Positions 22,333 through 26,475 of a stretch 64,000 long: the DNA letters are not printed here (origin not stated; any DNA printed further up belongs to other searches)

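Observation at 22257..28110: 50-nt imperfect direct repeats (46/50) bracket the giant-gene cassette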

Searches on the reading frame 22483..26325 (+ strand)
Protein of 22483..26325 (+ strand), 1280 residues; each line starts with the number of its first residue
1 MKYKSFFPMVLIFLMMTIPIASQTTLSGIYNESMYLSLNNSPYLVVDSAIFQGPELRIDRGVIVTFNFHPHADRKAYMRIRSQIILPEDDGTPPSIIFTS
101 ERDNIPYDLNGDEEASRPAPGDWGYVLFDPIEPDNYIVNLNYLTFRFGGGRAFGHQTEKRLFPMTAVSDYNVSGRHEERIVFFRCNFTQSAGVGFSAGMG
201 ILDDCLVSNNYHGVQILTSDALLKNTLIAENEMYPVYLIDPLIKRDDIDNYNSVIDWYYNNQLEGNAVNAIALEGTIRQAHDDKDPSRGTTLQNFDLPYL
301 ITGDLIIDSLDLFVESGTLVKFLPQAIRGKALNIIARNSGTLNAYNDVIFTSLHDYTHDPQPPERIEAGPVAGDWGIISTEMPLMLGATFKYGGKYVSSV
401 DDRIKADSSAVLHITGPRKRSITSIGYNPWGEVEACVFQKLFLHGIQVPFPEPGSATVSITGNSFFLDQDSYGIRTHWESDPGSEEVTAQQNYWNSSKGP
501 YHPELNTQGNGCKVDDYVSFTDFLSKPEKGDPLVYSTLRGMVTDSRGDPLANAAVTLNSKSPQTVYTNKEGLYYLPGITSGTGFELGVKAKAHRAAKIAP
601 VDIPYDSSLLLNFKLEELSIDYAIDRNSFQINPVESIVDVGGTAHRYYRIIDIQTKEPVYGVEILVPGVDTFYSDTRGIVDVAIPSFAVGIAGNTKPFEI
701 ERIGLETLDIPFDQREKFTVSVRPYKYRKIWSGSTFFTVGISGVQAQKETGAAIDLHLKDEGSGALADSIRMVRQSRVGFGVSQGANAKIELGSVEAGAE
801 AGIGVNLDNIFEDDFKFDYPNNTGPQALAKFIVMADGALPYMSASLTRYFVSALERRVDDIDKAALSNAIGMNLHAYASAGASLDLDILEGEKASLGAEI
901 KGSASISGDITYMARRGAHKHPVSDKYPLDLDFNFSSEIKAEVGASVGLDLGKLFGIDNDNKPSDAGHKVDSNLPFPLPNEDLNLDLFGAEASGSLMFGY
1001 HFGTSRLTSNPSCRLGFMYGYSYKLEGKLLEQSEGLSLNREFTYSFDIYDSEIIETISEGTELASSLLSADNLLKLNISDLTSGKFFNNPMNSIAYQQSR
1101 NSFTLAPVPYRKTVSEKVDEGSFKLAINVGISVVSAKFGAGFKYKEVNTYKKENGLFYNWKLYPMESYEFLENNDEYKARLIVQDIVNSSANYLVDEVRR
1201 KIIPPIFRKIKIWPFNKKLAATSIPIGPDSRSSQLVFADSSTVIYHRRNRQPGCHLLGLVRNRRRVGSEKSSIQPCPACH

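Call 14: search_protein_families(library=pfam, proteins=[window:22483-26325:+], max_evalue=0.01)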
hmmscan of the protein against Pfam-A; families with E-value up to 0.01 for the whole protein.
window:22483-26325:+ (1280 aa): 2 families
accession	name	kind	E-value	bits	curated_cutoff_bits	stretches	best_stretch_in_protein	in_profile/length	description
PF13620.12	CarboxypepD_reg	-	2.5e-09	37.8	32.3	1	537-616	1-82/82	Carboxypeptidase regulatory-like domain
PF13715.12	CarbopepD_reg_2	-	0.0002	21.8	32.2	1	539-617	2-78/88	CarboxypepD_reg-like domain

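Call 36: find_homologous_proteins(query=window:22483-26325:+, max_evalue=1e-10)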
Query window:22483-26325:+ (1280 aa): 22 proteins with E <= 1e-10 among 8000 candidates.
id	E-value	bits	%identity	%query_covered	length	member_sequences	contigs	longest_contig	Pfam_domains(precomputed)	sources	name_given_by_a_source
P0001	0.0e+0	2939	100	100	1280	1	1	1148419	PF13620.13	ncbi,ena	-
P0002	0.0e+0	2525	88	97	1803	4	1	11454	PF13715.13,PF18962.8,PF00028.24,PF13620.13,PF00041.28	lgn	-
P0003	0.0e+0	2342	82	97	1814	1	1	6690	PF18962.8,PF00028.24,PF13620.13,PF00041.28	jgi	jgi:hypothetical protein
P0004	0.0e+0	2184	77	97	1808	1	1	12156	PF13715.13,PF18962.8,PF13620.13,PF00041.28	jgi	-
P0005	0.0e+0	1717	76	76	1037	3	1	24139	PF13620.13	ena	-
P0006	0.0e+0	1557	57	96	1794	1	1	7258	PF18962.8,PF13620.13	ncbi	-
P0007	0.0e+0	1541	55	97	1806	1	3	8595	PF13229.13,PF13715.13,PF18962.8,PF13620.13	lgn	-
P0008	0.0e+0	1449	53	96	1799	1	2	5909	PF18962.8,PF00028.24,PF13620.13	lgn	-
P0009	0.0e+0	1370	52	96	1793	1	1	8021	PF18962.8,PF13620.13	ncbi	ncbi:MAG: T9SS type A sorting domain-containing protein, partial [Bacteroidales bacterium]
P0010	0.0e+0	1355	50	97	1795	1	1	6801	PF18962.8,PF00028.24,PF13620.13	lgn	-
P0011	0.0e+0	1237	48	97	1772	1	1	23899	PF13229.13,PF18962.8,PF13620.13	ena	-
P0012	1.3e-267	909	40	93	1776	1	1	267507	PF13715.13,PF18962.8,PF00028.24,PF13620.13,PF28492.1,PF00041.28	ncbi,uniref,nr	ncbi:T9SS type A sorting domain-containing protein [Carboxylicivirga linearis]|uniref:Cadherin domai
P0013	2.2e-220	753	36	96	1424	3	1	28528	-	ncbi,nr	ncbi:MAG: hypothetical protein GY790_15510, partial [Bacteroidetes bacterium]|nr:hypothetical protei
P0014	5.1e-218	745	35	95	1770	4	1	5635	PF18962.8,PF13620.13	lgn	-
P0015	1.3e-208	714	34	97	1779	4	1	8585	PF13715.13,PF18962.8,PF13620.13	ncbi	-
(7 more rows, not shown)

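Call 39: find_encoding_contigs(protein=P0001, flank=2000, max_places=3)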
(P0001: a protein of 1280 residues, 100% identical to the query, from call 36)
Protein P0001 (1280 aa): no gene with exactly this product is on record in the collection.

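Call 40: find_encoding_contigs(protein=P0002, flank=10000, max_places=4)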
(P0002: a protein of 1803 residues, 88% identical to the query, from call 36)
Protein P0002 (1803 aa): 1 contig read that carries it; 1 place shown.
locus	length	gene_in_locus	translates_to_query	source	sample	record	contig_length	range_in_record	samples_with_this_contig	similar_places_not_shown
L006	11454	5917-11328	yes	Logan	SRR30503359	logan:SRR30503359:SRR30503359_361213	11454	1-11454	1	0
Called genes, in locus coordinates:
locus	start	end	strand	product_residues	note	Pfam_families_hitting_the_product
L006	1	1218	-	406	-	?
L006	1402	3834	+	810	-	PF12704:MacB_PCD, PF02687:FtsX, PF12704:MacB_PCD, PF02687:FtsX (weak)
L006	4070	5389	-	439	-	PF01637:ATPase_2, PF13173:AAA_14 (weak), PF03008:DUF234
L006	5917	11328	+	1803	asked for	PF13620:CarboxypepD_reg, PF13715:CarbopepD_reg_2 (weak), PF00041:fn3, PF00028:Cadherin (faint), PF18962:Por_Secre_tail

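Call 41: find_encoding_contigs(protein=P0004, flank=10000, max_places=4)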
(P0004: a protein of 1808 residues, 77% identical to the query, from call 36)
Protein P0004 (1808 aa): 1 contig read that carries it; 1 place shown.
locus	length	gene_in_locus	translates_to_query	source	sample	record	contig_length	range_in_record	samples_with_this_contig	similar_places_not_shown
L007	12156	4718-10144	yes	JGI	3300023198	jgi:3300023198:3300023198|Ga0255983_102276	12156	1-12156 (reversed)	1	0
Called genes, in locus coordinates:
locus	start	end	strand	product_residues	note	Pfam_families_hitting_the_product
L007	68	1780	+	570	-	PF14322:SusD-like_3, PF07980:SusD_RagB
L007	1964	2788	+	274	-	PF00106:adh_short, PF13561:adh_short_C2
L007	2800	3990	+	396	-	PF03786:UxuA, PF01261:AP_endonuc_2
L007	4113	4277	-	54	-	-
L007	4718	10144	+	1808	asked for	PF13620:CarboxypepD_reg, PF13715:CarbopepD_reg_2 (faint), PF00041:fn3, PF18962:Por_Secre_tail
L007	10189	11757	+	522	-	PF00890:FAD_binding_2 (weak), PF01266:DAO (faint), PF01593:Amino_oxidase, PF03486:HI0933_like (faint), PF07992:Pyr_redox_2 (faint), PF12831:FAD_oxidored (faint), PF13450:NAD_binding_8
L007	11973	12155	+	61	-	?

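Call 42: find_encoding_contigs(protein=P0005, flank=10000, max_places=4)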
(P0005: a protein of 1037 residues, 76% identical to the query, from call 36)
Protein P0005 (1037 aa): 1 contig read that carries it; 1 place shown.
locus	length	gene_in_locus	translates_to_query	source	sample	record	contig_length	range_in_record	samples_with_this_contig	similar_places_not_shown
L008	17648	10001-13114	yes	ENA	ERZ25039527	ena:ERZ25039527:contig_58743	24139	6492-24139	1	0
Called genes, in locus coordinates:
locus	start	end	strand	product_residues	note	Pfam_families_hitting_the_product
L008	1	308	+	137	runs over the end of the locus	-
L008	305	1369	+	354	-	PF01212:Beta_elim_lyase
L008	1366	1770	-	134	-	PF01042:Ribonuc_L-PSP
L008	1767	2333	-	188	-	PF00156:Pribosyltran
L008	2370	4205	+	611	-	-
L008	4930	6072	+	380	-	PF12704:MacB_PCD, PF02687:FtsX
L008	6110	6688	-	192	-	PF00034:Cytochrom_C (faint)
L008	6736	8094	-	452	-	-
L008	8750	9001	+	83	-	PF02604:PhdYeFM_antitox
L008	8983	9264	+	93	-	PF05016:ParE_toxin (weak), PF06769:YoeB_toxin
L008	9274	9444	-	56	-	PF02311:AraC_binding (weak), PF07883:Cupin_2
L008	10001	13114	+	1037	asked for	PF13620:CarboxypepD_reg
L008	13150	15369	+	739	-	PF00041:fn3, PF00028:Cadherin (weak), PF18962:Por_Secre_tail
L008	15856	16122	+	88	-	-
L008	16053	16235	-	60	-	-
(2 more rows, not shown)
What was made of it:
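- The gene occurs in different neighbourhoods in relatives (calls 40-42).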
